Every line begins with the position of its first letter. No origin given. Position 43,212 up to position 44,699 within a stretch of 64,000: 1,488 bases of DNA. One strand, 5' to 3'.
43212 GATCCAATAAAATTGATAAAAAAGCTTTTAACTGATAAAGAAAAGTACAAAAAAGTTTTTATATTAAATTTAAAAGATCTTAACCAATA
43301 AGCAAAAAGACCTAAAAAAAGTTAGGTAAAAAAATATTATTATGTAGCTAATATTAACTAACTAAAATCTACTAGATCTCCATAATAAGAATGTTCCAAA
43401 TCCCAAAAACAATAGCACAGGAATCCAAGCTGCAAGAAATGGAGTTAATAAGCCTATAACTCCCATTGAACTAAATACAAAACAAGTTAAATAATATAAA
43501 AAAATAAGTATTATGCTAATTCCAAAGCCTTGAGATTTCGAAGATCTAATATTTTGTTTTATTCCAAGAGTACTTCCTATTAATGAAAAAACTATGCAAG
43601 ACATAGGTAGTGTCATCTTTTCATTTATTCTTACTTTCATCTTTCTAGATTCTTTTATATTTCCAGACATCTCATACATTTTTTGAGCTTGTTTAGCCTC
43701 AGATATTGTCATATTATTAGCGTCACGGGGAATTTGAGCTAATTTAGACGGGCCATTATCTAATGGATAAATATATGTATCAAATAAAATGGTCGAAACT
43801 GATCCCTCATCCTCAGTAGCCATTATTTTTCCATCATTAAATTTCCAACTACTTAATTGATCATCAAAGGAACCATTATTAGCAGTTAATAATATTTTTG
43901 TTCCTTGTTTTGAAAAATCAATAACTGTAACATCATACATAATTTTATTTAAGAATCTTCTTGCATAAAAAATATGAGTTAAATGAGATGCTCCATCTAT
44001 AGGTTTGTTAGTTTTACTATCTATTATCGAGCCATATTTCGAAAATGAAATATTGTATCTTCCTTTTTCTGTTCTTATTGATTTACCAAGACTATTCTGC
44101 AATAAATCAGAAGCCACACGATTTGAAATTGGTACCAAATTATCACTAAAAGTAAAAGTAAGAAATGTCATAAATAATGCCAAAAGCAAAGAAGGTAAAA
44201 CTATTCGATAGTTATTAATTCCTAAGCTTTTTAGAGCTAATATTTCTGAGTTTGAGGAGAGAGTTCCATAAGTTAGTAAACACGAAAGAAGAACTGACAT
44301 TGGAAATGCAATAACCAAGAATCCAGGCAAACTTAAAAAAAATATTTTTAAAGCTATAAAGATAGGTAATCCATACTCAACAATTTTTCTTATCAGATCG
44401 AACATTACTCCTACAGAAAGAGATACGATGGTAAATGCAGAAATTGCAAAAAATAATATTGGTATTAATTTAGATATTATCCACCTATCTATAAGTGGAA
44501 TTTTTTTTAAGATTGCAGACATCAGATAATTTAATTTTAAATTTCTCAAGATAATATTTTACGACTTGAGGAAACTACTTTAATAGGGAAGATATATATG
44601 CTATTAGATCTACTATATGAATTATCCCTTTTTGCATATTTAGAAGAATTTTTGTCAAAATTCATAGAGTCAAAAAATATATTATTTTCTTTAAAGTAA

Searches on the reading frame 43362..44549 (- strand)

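Call 62: search_protein_families(library=pfam, proteins=[window:43362-44549:-], max_evalue=0.001)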
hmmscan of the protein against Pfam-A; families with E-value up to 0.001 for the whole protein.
window:43362-44549:- (395 aa): 1 family
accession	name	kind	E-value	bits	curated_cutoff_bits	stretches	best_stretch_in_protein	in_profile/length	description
PF03739.19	LptF_LptG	-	6.8e-72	242.9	27.9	1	25-391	3-353/353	Lipopolysaccharide export system permease LptF/LptG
